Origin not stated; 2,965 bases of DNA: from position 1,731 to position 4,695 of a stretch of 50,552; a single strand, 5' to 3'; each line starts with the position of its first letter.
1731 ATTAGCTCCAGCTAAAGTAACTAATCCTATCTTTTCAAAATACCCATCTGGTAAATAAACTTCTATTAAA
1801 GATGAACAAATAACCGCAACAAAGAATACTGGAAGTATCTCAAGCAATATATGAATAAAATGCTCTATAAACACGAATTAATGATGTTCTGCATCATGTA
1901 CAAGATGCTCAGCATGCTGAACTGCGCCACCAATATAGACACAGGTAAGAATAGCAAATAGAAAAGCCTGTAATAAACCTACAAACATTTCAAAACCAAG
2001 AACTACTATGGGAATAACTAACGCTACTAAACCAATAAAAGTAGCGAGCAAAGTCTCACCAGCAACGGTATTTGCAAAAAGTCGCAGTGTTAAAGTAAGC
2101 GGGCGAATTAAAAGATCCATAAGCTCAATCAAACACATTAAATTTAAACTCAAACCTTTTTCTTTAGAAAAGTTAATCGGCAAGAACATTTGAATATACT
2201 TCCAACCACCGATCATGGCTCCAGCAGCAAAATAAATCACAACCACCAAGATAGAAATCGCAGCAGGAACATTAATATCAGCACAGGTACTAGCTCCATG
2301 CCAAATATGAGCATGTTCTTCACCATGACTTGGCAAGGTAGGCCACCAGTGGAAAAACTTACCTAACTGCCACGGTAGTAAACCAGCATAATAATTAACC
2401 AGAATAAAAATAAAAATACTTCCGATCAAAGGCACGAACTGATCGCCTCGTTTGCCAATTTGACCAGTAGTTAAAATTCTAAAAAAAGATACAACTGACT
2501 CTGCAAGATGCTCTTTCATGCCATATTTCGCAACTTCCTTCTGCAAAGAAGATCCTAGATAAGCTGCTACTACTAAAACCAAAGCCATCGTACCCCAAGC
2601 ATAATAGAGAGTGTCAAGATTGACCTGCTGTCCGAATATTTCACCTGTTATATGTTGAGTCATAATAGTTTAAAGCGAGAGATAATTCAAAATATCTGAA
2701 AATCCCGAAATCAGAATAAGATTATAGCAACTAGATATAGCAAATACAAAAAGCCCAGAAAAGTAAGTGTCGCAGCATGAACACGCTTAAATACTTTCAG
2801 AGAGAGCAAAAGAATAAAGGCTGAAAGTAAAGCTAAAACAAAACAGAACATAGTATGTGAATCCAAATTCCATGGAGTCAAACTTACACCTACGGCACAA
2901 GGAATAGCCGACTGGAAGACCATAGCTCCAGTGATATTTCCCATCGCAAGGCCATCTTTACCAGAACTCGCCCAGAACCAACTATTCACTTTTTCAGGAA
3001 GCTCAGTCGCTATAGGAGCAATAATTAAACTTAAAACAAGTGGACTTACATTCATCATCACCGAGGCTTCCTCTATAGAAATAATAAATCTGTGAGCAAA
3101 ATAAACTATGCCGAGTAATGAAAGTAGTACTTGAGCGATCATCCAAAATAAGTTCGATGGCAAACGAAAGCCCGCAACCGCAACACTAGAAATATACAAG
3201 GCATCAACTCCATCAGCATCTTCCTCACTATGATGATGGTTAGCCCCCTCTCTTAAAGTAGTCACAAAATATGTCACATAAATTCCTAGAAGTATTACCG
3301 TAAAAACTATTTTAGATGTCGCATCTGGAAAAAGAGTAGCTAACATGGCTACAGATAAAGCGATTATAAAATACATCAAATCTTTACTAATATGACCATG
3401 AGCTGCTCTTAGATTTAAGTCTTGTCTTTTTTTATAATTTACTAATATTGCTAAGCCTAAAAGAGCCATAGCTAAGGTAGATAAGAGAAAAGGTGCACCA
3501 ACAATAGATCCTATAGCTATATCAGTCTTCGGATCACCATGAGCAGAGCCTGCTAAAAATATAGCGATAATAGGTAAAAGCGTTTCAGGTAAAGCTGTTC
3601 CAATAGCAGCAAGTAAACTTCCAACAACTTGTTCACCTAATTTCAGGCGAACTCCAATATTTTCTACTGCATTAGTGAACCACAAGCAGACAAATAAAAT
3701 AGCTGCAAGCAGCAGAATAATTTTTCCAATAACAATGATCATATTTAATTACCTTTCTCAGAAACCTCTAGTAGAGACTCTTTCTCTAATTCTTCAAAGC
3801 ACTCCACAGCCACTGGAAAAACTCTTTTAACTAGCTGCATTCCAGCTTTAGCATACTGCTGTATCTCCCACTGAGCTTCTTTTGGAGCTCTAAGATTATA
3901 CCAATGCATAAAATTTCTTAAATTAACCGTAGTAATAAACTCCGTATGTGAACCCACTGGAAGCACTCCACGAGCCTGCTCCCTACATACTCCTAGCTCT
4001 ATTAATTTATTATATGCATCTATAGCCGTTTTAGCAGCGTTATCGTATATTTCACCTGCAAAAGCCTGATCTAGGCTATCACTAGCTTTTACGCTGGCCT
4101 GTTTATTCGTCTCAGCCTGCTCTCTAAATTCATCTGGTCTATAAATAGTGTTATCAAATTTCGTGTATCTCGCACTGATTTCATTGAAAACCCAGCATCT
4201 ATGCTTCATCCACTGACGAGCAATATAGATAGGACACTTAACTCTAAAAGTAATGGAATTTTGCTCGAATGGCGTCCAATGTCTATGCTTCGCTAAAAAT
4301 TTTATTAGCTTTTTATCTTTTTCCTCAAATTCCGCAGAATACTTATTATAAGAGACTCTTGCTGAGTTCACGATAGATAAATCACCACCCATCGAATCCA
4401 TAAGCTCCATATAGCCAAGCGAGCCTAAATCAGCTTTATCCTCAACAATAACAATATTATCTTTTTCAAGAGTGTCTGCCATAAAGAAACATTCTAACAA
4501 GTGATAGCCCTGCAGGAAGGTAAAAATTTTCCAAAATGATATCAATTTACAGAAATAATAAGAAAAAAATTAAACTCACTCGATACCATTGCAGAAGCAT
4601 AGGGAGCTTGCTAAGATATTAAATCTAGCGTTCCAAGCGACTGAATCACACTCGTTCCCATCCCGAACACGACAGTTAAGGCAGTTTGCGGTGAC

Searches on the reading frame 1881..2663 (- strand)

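Call 73: search_protein_families(library=pfam, proteins=[window:1881-2663:-], max_evalue=0.00001)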
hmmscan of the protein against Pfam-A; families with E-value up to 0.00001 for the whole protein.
window:1881-2663:- (261 aa): 1 family
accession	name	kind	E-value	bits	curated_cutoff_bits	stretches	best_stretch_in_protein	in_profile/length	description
PF00119.25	ATP-synt_A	-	1.2e-36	127.1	33.9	1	21-244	3-216/217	ATP synthase A chain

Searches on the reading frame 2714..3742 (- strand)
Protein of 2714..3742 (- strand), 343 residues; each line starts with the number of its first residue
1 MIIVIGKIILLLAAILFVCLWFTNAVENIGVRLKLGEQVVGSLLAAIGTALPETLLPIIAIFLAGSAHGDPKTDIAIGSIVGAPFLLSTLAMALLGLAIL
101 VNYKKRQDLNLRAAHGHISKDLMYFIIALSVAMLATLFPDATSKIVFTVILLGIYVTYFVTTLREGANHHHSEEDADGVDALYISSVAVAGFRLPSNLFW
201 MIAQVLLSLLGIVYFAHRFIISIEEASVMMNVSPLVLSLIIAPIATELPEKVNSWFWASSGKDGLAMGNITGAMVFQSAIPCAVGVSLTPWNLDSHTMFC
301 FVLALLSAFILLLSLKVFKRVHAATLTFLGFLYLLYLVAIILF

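Call 73: search_protein_families(library=pfam, proteins=[window:2714-3742:-], max_evalue=0.00001)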
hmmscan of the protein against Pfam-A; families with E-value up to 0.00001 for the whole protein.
window:2714-3742:- (343 aa): 1 family
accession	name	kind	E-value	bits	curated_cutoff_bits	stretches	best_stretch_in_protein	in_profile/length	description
PF01699.29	Na_Ca_ex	-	4.7e-27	95.3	24.9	2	202-341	3-150/151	Sodium/calcium exchanger protein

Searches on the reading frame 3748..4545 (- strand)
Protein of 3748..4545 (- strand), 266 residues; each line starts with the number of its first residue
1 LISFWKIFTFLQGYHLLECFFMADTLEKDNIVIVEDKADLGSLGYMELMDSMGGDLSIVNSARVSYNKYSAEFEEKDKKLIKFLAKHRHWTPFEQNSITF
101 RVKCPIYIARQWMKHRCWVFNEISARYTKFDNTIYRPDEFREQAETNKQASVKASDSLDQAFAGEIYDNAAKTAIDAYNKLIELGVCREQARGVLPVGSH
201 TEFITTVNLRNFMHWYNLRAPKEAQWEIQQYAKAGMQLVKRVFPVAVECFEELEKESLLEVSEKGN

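Call 73: search_protein_families(library=pfam, proteins=[window:3748-4545:-], max_evalue=0.00001)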
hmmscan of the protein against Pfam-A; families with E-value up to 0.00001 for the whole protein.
window:3748-4545:- (266 aa): 1 family
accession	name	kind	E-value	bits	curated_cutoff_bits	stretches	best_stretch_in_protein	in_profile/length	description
PF02511.20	Thy1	-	1.2e-52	178.9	24.8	1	47-245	1-191/191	Thymidylate synthase complementing protein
